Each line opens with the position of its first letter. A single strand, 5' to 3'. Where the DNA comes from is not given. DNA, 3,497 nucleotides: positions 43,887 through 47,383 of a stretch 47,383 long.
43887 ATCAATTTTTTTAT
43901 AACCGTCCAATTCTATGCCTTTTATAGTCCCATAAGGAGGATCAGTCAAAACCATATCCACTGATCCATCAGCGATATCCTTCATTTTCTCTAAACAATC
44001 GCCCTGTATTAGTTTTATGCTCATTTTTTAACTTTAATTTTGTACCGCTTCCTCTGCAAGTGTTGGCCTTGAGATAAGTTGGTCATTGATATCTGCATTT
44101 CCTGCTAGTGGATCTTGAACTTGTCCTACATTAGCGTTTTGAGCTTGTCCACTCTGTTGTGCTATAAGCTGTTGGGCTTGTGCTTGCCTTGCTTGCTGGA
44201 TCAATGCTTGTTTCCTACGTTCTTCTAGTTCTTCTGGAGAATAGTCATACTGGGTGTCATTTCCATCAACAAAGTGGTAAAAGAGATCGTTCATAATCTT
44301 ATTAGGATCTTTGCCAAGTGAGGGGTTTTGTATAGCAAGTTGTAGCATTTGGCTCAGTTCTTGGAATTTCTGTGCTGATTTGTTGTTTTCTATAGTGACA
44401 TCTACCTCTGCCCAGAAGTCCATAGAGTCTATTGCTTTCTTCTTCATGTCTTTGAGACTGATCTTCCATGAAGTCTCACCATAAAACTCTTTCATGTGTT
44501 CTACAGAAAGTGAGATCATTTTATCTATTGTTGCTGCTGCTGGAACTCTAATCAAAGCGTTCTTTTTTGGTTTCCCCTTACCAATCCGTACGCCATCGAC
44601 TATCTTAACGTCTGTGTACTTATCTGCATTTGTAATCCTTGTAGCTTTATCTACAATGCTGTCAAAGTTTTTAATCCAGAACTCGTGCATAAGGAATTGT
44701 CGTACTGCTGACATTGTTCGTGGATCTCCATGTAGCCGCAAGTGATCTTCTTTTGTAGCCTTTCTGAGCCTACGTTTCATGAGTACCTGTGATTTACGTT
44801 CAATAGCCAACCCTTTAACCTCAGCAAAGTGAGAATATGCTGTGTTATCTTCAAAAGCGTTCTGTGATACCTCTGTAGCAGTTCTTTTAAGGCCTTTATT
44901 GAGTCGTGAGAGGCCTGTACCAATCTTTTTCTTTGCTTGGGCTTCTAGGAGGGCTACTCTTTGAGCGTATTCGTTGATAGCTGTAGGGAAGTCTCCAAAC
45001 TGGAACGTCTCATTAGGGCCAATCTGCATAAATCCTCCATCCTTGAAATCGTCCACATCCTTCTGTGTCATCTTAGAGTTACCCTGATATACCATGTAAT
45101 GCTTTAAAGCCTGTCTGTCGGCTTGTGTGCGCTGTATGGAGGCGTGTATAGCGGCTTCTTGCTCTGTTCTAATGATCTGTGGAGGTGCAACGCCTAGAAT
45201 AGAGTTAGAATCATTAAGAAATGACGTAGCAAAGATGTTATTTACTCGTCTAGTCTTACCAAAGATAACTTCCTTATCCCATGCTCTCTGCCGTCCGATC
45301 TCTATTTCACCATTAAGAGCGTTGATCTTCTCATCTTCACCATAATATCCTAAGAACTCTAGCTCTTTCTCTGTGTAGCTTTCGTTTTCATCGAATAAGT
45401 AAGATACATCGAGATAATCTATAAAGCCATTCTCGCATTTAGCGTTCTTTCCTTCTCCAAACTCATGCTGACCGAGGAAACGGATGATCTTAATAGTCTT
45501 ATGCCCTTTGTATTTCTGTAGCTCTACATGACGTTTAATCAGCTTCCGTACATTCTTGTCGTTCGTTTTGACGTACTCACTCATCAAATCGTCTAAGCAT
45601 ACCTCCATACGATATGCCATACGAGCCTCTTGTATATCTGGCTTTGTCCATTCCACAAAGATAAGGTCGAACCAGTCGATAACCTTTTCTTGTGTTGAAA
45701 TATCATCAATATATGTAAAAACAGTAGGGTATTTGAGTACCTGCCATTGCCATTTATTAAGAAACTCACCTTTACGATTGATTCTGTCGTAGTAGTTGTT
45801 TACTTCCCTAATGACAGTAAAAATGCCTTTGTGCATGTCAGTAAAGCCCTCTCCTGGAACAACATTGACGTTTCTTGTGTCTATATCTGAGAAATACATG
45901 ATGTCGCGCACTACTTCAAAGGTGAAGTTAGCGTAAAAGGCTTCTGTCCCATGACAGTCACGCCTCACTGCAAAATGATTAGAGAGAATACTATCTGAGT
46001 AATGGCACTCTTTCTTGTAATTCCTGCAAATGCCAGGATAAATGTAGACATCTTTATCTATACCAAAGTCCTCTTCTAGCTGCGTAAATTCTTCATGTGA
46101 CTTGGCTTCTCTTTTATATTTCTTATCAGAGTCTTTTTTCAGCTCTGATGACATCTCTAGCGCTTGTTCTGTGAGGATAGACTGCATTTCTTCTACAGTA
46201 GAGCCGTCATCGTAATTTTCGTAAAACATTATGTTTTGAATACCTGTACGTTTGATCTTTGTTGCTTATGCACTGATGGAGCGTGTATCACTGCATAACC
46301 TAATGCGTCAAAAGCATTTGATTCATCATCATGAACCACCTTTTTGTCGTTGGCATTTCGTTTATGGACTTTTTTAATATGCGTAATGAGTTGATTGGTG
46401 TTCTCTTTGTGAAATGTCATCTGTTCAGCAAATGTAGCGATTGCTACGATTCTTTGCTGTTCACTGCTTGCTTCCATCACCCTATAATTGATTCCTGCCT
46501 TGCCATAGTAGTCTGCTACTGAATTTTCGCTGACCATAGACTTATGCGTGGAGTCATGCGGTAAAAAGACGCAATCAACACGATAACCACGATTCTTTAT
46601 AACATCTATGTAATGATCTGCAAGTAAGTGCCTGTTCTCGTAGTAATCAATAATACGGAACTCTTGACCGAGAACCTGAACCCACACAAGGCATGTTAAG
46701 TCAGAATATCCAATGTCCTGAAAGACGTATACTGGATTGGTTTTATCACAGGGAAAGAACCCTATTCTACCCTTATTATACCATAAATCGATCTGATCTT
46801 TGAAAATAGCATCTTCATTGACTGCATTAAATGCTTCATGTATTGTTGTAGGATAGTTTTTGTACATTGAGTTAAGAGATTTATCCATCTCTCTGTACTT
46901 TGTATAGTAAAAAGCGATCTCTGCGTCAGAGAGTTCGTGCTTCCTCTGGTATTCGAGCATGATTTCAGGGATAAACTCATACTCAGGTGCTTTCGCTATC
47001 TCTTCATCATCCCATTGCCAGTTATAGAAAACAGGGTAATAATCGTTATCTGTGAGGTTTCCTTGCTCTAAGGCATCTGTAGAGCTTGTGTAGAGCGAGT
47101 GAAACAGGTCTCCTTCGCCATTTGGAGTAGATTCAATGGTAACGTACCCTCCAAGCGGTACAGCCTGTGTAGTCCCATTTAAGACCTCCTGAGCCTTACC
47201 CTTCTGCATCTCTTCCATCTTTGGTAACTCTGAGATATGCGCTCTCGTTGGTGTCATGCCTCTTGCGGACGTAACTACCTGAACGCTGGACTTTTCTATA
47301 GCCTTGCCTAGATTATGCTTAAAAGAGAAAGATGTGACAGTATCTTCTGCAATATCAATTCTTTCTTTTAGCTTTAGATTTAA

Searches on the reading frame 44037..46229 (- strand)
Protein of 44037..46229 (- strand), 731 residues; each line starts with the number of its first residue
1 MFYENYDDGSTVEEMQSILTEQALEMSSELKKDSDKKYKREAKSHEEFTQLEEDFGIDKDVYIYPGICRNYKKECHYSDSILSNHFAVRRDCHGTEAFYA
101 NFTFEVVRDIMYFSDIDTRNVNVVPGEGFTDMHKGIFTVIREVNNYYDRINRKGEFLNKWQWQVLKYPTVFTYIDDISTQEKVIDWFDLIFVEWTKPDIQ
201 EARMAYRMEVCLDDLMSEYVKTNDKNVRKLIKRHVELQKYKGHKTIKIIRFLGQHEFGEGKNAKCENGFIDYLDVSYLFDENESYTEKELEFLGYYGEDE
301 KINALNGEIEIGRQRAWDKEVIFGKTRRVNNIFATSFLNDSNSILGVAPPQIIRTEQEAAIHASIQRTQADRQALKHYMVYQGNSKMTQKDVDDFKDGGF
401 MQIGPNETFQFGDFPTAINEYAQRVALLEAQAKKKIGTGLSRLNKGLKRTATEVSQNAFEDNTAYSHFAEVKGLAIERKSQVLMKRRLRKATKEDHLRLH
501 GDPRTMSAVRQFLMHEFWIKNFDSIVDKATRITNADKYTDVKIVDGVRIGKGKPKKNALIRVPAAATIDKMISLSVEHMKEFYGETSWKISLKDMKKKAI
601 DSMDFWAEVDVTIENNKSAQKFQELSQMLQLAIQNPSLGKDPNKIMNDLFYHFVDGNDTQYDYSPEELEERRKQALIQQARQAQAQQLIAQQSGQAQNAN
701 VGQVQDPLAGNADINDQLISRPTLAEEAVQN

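Call 13: search_protein_families(library=phrogs, proteins=[window:44037-46229:-], max_evalue=0.001)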
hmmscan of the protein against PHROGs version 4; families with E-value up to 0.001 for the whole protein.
window:44037-46229:- (731 aa): 1 family
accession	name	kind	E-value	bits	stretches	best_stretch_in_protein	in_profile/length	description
phrog_332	-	connector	1.3e-07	31.4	1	330-457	260-395/560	head-tail adaptor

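Call 34: search_protein_families(library=pfam, proteins=[window:44037-46229:-], max_evalue=0.01)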
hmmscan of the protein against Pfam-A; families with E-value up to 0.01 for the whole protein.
window:44037-46229:- (731 aa): 0 families

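Call 46: search_dna_similar(query=window:44037-46229:-, collection=phages, mode=protein, max_evalue=0.001, max_rows=15)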
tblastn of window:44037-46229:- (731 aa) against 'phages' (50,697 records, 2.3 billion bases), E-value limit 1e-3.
No match.

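Call 71: find_related_loci(query=window:44037-46229:-, collection=viral_contigs, flank=10000)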
Query window:44037-46229:- (731 aa) in viral_contigs; peptide patterns used: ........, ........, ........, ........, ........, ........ (x = any residue, [..] = any of these).
1 stretches matched a pattern, but none encodes a relative of the query by tblastn (E <= 1e-3).

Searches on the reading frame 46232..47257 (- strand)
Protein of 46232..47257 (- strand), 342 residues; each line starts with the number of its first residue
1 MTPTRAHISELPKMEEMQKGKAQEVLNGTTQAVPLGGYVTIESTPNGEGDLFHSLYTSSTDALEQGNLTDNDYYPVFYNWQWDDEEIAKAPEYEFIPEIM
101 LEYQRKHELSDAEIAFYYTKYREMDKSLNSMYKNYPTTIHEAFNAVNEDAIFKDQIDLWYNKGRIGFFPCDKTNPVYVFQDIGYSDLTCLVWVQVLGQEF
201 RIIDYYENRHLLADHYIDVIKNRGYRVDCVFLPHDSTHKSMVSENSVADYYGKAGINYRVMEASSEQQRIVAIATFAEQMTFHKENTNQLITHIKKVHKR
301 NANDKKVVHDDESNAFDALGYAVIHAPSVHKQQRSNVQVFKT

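Call 13: search_protein_families(library=phrogs, proteins=[window:46232-47257:-], max_evalue=0.001)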
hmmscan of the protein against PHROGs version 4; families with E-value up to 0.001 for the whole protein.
window:46232-47257:- (342 aa): 2 families
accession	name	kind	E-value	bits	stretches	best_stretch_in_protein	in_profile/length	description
phrog_2472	-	unknown function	9.3e-25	88.6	1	44-323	10-305/324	-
phrog_26724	-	unknown function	0.0005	20.7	0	5-49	143-187/192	-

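Call 34: search_protein_families(library=pfam, proteins=[window:46232-47257:-], max_evalue=0.01)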
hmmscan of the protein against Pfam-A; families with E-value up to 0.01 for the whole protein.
window:46232-47257:- (342 aa): 0 families
